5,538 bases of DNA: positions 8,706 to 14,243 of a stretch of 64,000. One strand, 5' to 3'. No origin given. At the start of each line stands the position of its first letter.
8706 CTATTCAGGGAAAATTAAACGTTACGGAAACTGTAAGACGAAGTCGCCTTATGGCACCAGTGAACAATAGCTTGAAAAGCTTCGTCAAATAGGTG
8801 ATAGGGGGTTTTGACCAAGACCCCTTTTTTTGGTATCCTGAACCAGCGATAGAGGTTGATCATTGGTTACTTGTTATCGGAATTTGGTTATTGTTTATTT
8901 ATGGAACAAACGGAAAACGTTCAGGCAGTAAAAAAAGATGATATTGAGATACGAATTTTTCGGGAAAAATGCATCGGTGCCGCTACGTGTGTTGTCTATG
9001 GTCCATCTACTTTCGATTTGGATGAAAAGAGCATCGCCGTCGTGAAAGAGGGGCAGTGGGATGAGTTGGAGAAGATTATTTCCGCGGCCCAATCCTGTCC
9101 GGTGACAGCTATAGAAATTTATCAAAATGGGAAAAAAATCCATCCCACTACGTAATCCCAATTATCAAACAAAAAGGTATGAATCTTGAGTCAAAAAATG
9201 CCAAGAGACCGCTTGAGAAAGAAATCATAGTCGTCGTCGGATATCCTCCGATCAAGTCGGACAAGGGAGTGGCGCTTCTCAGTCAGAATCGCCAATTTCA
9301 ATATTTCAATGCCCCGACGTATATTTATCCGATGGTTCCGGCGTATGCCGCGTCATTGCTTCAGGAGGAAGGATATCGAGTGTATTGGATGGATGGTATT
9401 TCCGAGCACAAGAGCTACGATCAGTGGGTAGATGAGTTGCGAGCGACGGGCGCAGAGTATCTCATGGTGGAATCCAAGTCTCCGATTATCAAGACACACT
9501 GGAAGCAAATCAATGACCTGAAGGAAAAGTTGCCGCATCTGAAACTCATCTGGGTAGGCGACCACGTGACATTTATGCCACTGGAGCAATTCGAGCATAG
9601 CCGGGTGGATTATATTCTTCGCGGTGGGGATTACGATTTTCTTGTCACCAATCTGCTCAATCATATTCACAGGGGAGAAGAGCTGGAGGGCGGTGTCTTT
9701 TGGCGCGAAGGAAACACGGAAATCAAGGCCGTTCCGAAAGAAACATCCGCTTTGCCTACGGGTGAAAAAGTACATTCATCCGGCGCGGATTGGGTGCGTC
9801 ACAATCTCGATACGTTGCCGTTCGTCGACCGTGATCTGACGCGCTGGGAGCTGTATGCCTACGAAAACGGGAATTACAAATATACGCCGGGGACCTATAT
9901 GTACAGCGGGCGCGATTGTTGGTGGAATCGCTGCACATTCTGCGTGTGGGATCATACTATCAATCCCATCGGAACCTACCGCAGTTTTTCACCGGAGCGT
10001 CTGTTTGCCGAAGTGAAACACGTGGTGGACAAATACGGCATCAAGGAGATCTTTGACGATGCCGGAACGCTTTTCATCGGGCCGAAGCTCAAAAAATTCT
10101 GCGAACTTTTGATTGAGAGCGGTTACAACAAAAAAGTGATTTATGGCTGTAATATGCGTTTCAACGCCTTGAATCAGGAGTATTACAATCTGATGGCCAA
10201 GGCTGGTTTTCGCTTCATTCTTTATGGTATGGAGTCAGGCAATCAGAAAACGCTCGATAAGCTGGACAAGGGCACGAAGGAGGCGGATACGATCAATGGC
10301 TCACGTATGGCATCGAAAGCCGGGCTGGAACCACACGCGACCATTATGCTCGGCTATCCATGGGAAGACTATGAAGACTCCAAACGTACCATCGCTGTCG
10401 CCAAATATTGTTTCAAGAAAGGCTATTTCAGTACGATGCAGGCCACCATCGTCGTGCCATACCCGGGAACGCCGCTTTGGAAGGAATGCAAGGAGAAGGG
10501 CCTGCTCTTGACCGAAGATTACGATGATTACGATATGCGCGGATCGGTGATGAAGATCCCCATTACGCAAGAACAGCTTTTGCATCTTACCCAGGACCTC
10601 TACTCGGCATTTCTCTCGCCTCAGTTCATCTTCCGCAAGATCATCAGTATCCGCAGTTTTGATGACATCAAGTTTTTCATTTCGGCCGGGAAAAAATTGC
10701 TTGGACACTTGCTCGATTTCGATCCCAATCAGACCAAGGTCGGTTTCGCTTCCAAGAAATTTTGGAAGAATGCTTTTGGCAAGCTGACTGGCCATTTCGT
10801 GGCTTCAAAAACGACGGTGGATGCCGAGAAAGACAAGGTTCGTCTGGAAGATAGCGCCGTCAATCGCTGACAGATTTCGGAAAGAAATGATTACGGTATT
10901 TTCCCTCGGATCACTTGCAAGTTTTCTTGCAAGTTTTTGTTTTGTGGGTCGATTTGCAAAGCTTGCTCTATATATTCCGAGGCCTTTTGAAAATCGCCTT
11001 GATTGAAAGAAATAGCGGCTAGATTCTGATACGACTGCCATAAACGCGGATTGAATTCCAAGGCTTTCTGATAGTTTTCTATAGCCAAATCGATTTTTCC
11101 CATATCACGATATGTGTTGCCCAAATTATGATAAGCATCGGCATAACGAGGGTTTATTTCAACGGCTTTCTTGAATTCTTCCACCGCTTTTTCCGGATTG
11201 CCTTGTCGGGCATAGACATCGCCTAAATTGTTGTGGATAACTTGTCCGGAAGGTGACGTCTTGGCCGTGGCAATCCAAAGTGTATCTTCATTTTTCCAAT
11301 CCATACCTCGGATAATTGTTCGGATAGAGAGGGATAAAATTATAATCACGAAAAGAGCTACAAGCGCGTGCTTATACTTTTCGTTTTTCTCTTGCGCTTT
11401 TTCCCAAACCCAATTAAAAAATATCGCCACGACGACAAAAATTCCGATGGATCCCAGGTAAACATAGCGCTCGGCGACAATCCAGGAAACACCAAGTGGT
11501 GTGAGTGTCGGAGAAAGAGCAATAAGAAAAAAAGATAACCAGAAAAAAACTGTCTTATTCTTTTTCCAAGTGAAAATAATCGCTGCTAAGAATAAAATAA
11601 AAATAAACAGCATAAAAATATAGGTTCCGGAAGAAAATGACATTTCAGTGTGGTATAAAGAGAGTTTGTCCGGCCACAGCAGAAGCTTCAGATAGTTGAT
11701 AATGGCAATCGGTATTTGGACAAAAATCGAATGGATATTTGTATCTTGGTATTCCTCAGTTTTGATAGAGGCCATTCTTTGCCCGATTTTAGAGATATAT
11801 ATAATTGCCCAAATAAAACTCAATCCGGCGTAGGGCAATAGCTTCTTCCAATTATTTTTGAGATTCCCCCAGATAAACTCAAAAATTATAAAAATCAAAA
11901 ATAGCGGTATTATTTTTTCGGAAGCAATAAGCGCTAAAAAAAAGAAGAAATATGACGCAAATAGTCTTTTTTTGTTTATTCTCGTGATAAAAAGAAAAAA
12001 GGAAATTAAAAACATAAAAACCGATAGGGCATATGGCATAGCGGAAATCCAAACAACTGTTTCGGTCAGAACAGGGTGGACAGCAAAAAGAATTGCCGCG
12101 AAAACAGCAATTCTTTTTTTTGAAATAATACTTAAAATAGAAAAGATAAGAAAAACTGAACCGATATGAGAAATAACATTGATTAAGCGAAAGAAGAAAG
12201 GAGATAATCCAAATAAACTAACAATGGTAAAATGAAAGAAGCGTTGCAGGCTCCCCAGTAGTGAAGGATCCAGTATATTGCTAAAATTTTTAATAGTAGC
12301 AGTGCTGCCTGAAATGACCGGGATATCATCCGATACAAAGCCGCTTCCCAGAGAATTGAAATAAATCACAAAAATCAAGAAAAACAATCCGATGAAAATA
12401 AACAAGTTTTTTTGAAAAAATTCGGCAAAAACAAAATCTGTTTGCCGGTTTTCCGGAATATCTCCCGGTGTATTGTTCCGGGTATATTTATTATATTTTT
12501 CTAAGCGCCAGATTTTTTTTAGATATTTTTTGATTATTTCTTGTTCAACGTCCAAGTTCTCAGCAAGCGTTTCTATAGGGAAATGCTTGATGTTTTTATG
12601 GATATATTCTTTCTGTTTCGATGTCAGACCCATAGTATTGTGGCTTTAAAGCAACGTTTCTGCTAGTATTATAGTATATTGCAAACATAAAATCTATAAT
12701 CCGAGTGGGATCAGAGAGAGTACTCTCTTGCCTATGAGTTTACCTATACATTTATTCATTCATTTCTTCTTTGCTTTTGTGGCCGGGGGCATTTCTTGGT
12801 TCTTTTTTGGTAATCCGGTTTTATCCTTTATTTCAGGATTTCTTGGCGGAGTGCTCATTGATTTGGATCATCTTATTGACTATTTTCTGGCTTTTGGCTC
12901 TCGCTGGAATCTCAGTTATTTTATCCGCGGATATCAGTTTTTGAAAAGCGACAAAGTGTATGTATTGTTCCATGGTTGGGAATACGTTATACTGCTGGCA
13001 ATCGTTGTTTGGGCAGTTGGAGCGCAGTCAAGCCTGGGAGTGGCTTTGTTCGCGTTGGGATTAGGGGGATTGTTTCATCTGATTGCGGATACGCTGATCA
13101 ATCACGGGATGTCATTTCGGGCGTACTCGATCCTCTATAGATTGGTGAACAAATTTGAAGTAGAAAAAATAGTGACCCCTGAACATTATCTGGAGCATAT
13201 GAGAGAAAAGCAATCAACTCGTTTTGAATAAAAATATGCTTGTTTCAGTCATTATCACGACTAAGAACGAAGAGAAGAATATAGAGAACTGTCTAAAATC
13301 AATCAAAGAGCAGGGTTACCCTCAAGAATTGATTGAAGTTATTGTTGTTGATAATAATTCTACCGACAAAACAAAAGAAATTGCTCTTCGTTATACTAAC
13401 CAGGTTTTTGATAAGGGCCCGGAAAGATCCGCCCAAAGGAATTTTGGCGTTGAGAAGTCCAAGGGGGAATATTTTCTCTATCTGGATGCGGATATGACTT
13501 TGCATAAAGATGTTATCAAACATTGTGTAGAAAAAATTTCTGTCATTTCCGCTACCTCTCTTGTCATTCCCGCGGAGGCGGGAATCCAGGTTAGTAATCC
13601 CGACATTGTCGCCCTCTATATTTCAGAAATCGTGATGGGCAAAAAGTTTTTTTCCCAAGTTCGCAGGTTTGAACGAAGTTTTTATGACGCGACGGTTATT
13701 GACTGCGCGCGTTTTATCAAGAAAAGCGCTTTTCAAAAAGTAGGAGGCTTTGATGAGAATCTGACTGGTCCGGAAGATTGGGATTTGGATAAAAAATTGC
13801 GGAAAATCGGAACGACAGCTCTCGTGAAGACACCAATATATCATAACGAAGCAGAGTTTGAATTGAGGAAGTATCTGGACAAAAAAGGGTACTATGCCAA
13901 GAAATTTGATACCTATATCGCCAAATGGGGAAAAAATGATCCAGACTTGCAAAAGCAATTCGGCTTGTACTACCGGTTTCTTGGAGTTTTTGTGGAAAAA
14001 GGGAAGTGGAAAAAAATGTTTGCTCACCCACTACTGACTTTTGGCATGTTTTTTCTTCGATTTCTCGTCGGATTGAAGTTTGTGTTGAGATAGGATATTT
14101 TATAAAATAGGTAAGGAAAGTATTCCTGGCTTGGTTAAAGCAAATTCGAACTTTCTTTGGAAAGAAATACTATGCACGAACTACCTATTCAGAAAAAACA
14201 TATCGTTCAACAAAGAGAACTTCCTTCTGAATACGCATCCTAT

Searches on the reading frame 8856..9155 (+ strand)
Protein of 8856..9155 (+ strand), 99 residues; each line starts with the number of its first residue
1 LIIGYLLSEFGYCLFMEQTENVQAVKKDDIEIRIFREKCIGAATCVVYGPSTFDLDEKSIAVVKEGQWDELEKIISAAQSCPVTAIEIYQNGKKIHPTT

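Call 5: search_protein_families(library=pfam, proteins=[window:8856-9155:+])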
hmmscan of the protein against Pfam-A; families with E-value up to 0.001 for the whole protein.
window:8856-9155:+ (99 aa): 3 families
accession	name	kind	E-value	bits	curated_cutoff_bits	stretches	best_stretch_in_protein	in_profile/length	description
PF13370.11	Fer4_13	-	3.1e-09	37.8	24.5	1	37-87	4-57/58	4Fe-4S single cluster domain of Ferredoxin I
PF13459.11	Fer4_15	-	5e-08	34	22.4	1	34-88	3-66/66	4Fe-4S single cluster domain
PF06902.16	Fer4_19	-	9.7e-06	26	24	1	27-88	3-61/64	Divergent 4Fe-4S mono-cluster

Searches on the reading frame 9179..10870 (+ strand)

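Call 5: search_protein_families(library=pfam, proteins=[window:9179-10870:+])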
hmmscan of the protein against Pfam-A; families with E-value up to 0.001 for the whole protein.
window:9179-10870:+ (563 aa): 2 families
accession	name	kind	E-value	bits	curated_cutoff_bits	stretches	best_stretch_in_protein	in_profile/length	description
PF04055.27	Radical_SAM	-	6.1e-14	53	29.5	1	245-404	5-162/166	Radical SAM superfamily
PF02310.24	B12-binding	-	0.00015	22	32.1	1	48-149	11-111/121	B12 binding domain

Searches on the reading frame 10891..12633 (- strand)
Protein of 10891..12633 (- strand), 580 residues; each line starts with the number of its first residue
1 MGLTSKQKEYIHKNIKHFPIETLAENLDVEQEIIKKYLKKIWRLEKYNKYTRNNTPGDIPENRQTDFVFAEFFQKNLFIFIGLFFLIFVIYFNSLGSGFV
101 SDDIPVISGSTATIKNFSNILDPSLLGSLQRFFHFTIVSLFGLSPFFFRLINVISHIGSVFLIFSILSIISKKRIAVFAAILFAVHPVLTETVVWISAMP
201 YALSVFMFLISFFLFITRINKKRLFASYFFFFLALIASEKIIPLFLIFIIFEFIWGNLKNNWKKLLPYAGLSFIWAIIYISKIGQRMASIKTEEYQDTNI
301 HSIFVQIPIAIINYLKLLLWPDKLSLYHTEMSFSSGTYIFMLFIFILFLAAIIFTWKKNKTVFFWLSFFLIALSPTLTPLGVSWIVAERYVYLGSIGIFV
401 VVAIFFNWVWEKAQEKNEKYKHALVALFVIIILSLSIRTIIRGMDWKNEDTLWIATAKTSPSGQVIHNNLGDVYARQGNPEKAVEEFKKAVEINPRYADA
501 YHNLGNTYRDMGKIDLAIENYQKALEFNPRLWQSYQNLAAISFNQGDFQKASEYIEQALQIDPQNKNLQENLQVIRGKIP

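Call 5: search_protein_families(library=pfam, proteins=[window:10891-12633:-])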
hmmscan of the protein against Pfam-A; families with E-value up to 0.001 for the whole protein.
window:10891-12633:- (580 aa): 20 families
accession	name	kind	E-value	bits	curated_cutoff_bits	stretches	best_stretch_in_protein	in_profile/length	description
PF00515.34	TPR_1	-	2.1e-29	100.5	27.8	3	498-530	1-33/34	Tetratricopeptide repeat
PF07719.23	TPR_2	-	3.9e-28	95.7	27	3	466-496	3-33/34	Tetratricopeptide repeat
PF13181.12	TPR_8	-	1.7e-26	90.5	25.7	3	498-529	1-32/34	Tetratricopeptide repeat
PF13414.12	TPR_11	-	4.3e-20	71.6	26.8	2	471-512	1-42/42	TPR repeat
PF13431.12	TPR_17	-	2.2e-19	68.5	24.4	2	487-519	2-34/34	Tetratricopeptide repeat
PF13424.12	TPR_12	-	5e-18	65.5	30.1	1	466-527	5-74/77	Tetratricopeptide repeat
PF13374.12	TPR_10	-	2.4e-15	56.4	27.5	1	498-526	2-30/42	Tetratricopeptide repeat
PF13428.12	TPR_14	-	5.5e-14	51.7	23.5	1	470-506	7-43/44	Tetratricopeptide repeat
PF13432.12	TPR_16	-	3.1e-12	47.1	32.7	1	503-565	2-64/65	Tetratricopeptide repeat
PF14559.12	TPR_19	-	3.3e-11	43.8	25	1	476-540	3-66/68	Tetratricopeptide repeat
PF13176.12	TPR_7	-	1e-10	41.2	27.9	0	500-526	1-27/36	Tetratricopeptide repeat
PF13174.12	TPR_6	-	2.8e-07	31.2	26.3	0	499-527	1-29/33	Tetratricopeptide repeat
PF13371.12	TPR_9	-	3.3e-07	30.6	35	0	512-566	9-63/73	Tetratricopeptide repeat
PF23914.1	TPR_CcmH_CycH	-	4e-06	27.2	42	1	470-566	56-155/158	Cytochrome c-type biogenesis protein H TPR domain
PF10602.15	RPN7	-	4.7e-05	23.6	29.6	0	498-564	36-105/174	26S proteasome subunit RPN7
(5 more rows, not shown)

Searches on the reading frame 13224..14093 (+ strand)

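Call 5: search_protein_families(library=pfam, proteins=[window:13224-14093:+])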
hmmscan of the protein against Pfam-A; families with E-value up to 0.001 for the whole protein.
window:13224-14093:+ (289 aa): 4 families
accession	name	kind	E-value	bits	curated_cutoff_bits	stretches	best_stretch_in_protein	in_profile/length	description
PF00535.33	Glycos_transf_2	-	7.8e-27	94.7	23.3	1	8-173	1-167/168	Glycosyl transferase family 2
PF10111.15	Glyco_tranf_2_2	-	2.1e-17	63.9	27.3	1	8-240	1-254/276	Glycosyltransferase like family 2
PF13641.12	Glyco_tranf_2_3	-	0.00012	22.7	27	1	7-102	3-108/230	Glycosyltransferase like family 2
PF02709.20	Glyco_transf_7C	-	0.0008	19.5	23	0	155-197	16-60/78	N-terminal domain of galactosyltransferase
